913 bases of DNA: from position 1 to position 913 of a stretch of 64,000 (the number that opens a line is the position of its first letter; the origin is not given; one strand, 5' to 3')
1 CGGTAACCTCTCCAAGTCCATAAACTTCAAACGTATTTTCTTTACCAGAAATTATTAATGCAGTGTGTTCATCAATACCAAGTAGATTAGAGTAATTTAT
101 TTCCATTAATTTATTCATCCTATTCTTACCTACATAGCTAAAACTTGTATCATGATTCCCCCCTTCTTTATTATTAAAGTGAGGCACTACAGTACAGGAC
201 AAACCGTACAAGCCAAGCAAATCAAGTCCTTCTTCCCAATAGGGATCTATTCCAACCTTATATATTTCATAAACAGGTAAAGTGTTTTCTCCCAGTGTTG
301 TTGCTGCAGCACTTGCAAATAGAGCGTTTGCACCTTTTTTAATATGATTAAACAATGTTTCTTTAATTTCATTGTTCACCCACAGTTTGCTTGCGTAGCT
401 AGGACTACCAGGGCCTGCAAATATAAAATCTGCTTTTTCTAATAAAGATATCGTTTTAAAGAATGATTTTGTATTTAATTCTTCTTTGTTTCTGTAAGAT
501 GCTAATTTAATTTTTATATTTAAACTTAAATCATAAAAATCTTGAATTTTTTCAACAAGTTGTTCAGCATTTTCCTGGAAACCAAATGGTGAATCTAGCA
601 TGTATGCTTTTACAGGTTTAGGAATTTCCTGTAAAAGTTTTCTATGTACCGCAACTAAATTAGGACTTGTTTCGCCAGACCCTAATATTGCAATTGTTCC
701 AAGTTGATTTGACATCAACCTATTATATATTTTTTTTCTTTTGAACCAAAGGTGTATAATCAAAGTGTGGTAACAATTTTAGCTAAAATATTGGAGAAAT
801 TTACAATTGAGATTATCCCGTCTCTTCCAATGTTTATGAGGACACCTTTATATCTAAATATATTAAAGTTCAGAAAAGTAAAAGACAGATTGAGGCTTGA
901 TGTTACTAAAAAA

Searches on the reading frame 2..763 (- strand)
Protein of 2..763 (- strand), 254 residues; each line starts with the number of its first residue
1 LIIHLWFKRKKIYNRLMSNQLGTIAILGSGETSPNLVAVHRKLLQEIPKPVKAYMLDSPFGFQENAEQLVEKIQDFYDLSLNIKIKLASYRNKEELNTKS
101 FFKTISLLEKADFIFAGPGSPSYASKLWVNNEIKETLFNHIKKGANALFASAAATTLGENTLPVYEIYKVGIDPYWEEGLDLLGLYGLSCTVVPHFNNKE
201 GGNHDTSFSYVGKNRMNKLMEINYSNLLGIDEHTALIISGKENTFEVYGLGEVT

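Call 3: search_protein_families(library=pfam, proteins=[window:2-763:-], max_evalue=0.01)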
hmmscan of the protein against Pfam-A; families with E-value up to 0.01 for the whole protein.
window:2-763:- (254 aa): 1 family
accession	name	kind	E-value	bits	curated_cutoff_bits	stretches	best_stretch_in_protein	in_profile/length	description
PF03575.23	Peptidase_S51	-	3.6e-05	24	23.9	1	64-242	43-202/206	Peptidase family S51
